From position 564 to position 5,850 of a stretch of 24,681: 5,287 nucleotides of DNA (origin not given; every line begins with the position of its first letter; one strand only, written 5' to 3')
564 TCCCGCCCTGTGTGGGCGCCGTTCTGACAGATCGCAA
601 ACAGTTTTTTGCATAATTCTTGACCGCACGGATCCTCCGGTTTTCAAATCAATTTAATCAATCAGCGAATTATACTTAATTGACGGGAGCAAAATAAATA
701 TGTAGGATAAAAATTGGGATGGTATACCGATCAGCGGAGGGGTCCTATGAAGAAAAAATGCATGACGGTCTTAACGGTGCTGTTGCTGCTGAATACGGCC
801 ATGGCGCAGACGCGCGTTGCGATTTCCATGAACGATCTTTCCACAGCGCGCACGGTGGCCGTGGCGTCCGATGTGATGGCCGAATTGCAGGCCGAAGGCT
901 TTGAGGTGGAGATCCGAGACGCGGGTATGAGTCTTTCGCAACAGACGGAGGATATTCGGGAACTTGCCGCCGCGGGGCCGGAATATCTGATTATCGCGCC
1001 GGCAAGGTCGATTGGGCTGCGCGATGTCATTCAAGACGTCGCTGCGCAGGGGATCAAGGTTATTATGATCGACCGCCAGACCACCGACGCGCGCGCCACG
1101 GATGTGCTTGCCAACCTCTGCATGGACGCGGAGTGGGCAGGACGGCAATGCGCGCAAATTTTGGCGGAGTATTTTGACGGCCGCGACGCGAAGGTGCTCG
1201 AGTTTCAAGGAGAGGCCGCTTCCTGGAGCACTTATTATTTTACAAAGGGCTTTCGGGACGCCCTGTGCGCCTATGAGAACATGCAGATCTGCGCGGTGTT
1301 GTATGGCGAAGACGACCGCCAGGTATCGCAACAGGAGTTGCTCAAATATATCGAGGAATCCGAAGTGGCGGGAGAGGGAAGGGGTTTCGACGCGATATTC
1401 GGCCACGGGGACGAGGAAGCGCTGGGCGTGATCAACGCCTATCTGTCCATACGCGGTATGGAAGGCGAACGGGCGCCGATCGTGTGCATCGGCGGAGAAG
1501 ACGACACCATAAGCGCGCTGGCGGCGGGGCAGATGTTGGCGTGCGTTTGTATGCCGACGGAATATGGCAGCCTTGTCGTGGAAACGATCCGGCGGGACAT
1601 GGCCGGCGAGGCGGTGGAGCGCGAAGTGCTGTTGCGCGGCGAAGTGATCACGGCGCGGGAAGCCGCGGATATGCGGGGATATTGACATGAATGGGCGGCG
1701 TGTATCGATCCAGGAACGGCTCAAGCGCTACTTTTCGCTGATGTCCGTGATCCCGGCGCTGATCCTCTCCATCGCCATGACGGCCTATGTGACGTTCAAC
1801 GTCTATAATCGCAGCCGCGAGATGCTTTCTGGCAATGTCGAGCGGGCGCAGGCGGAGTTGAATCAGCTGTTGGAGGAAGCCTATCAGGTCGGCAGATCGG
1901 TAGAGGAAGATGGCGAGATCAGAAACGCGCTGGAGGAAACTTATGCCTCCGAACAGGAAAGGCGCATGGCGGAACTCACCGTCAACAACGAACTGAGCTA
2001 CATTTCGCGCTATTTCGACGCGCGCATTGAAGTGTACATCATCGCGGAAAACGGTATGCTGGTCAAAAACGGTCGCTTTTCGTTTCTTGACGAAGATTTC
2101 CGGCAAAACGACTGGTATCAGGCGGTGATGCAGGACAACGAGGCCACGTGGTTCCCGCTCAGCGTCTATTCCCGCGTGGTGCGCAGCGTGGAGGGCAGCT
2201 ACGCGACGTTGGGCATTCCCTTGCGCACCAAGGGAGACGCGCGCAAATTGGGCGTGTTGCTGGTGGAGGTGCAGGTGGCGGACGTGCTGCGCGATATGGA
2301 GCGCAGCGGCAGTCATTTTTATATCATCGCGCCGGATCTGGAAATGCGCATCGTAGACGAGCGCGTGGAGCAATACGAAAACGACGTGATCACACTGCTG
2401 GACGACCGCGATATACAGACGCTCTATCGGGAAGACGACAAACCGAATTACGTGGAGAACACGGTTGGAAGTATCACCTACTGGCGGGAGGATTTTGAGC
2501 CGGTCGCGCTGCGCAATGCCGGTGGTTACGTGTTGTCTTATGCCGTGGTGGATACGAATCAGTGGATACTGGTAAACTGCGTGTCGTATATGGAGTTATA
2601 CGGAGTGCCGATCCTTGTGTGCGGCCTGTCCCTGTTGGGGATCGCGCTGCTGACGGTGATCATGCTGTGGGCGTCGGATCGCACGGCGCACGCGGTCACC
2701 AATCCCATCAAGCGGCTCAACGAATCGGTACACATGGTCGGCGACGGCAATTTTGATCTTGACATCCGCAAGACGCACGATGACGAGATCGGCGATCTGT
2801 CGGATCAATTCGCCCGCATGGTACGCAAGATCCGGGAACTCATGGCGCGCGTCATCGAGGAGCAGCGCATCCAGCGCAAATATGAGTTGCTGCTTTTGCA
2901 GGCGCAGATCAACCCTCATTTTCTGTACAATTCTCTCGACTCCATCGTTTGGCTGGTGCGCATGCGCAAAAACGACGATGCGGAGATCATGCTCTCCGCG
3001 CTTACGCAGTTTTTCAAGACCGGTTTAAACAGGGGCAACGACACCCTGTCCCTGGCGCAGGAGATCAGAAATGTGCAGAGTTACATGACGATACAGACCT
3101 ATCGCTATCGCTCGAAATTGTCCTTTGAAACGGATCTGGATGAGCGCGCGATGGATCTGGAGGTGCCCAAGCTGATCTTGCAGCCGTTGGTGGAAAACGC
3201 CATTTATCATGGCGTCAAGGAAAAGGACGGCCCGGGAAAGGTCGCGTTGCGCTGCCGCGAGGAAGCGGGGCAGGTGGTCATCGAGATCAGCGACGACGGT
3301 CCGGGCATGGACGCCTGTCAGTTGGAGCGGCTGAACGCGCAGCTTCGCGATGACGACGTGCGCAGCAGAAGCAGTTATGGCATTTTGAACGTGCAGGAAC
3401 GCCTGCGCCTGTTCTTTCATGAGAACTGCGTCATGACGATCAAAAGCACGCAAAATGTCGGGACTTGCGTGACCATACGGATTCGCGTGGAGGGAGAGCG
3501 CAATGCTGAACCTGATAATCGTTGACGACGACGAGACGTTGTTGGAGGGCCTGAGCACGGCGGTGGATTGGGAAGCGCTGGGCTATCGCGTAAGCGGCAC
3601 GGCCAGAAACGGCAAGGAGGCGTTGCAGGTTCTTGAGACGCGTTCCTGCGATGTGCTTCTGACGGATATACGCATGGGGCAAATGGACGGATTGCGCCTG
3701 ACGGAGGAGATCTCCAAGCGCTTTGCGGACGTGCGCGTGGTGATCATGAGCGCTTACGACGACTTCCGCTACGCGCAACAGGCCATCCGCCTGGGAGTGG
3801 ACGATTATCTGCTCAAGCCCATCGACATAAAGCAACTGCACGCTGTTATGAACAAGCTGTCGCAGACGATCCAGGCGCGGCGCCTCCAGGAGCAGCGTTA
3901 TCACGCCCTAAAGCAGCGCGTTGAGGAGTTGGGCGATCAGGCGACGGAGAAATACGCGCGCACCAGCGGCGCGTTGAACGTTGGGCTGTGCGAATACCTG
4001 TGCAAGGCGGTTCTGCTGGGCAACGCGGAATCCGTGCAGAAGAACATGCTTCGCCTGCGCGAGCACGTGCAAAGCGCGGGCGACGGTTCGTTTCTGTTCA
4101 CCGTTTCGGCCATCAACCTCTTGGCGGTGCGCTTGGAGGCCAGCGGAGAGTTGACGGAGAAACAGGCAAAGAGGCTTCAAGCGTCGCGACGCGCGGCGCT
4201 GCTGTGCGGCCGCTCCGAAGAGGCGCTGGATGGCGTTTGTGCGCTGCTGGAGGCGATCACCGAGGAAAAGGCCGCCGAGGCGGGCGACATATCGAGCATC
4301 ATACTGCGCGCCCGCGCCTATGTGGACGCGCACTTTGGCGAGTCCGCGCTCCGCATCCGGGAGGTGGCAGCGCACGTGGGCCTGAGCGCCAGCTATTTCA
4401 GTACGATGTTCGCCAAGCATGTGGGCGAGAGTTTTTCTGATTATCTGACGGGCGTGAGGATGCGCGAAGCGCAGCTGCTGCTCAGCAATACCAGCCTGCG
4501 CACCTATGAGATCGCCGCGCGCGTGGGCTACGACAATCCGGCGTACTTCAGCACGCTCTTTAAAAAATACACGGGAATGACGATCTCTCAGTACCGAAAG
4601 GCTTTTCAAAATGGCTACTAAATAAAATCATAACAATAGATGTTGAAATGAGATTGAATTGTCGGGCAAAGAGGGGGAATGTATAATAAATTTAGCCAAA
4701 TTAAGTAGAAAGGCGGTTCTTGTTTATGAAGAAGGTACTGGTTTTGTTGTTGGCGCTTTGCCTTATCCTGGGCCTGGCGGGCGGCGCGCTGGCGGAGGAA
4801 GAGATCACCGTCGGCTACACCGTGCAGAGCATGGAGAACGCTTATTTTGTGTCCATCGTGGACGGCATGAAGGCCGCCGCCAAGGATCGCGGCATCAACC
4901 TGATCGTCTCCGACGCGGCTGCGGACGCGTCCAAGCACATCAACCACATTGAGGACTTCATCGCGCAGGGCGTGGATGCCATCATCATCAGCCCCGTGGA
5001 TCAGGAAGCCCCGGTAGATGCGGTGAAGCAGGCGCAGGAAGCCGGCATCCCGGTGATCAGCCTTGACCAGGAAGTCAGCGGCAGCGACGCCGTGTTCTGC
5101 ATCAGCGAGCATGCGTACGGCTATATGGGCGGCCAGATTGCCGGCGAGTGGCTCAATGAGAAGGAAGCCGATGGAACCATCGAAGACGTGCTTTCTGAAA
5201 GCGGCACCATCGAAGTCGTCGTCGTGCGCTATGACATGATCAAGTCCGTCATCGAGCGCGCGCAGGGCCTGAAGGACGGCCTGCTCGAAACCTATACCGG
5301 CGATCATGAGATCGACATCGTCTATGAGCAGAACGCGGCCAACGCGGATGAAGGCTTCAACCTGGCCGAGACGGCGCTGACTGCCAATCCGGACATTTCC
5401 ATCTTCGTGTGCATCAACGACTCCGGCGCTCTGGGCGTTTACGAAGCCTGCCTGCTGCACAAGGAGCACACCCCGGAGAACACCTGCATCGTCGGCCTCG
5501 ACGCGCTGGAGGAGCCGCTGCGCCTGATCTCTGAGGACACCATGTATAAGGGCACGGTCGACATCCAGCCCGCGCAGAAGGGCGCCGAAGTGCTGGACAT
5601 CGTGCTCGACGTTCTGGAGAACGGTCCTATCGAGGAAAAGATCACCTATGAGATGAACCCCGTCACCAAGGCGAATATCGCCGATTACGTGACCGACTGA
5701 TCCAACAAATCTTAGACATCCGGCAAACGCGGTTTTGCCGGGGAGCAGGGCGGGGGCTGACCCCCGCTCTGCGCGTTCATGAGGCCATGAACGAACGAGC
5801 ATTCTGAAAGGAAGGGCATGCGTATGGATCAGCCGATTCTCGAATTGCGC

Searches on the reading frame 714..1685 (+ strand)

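Call 5: search_protein_families(library=pfam, proteins=[window:714-1685:+])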
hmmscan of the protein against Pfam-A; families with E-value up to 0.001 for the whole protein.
window:714-1685:+ (323 aa): 2 families
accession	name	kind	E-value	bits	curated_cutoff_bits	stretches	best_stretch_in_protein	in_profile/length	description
PF13407.12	Peripla_BP_4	-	3.2e-30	106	35.1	1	37-293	3-251/258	Periplasmic binding protein domain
PF13377.12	Peripla_BP_3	-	0.00012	22.6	26.5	0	167-312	20-162/167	Periplasmic binding protein-like domain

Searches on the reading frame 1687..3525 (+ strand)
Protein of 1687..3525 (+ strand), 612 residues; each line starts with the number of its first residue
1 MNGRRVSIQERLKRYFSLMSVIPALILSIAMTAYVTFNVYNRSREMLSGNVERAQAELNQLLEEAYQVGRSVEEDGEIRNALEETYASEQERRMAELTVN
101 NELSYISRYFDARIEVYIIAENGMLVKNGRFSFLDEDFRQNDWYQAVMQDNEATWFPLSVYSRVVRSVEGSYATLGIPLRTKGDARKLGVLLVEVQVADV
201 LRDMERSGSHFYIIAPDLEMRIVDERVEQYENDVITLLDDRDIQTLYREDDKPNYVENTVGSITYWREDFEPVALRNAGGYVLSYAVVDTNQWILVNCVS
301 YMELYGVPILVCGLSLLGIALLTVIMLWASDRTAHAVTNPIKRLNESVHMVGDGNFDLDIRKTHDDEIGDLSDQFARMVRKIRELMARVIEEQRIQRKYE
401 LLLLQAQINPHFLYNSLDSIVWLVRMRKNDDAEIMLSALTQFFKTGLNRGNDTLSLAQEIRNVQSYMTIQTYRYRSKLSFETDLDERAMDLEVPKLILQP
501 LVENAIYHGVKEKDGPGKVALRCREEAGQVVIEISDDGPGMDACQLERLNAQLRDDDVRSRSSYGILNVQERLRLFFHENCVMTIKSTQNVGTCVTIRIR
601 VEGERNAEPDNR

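Call 5: search_protein_families(library=pfam, proteins=[window:1687-3525:+])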
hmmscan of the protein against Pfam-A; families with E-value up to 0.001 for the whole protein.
window:1687-3525:+ (612 aa): 5 families
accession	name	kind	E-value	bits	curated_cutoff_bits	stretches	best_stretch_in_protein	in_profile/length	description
PF06580.19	His_kinase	-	1.2e-22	80.4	25.2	1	400-478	2-81/81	Histidine kinase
PF02518.31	HATPase_c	-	1.3e-10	42.1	26.4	1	495-601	7-109/111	Histidine kinase-, DNA gyrase B-, and HSP90-like ATPase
PF00672.30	HAMP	-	5.1e-09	36.8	25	1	333-384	2-53/53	HAMP domain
PF02743.24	dCache_1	-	4.4e-06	26.8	45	1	42-199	6-154/240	Cache domain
PF13581.12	HATPase_c_2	-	1.2e-05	25.7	27.4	1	501-565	39-101/127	Histidine kinase-like ATPase domain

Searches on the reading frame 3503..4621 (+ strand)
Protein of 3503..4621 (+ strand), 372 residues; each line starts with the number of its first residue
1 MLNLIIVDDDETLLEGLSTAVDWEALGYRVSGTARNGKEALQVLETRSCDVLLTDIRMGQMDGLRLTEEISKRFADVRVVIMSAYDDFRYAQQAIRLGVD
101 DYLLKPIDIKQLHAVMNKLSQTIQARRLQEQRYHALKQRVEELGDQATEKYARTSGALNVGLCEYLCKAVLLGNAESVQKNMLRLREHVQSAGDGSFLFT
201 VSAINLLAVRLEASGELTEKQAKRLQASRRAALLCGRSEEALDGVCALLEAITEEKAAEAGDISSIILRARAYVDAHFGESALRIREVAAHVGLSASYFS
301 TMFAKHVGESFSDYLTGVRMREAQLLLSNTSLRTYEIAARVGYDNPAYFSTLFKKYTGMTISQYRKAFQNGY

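Call 5: search_protein_families(library=pfam, proteins=[window:3503-4621:+])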
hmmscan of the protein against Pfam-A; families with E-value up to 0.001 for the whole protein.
window:3503-4621:+ (372 aa): 3 families
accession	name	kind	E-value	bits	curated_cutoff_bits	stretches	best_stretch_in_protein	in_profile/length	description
PF00072.30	Response_reg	-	2.9e-28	98.7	30.2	1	5-115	2-109/111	Response regulator receiver domain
PF12833.13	HTH_18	-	1.2e-21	77.2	33.6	1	289-366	2-79/80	Helix-turn-helix domain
PF00165.29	HTH_AraC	-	1.3e-19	70.2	26.6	2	336-366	13-42/42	Bacterial regulatory helix-turn-helix proteins, AraC family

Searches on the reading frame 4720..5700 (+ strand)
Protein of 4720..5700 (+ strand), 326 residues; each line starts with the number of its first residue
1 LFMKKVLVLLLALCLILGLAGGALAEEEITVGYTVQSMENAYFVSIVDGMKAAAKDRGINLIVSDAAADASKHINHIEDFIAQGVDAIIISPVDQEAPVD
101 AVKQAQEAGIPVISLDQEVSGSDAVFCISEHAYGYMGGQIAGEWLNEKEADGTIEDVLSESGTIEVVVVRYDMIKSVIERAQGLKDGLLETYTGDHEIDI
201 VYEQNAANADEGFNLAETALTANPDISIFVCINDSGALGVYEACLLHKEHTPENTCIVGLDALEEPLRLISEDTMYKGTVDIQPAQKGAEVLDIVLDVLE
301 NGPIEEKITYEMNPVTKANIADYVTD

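Call 5: search_protein_families(library=pfam, proteins=[window:4720-5700:+])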
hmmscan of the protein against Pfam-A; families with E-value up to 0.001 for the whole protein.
window:4720-5700:+ (326 aa): 4 families
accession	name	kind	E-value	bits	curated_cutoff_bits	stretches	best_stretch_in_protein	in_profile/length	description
PF13407.12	Peripla_BP_4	-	8.1e-44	150.5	35.1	1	31-301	1-256/258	Periplasmic binding protein domain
PF00532.27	Peripla_BP_1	-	2.1e-17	64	22.2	1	30-263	3-226/281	Periplasmic binding proteins and sugar binding domain of LacI family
PF13377.12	Peripla_BP_3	-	9.8e-06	26.2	26.5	1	180-307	29-153/167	Periplasmic binding protein-like domain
PF07905.16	PucR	-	0.00072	20.3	33.5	0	67-121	53-107/118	Purine catabolism regulatory protein-like family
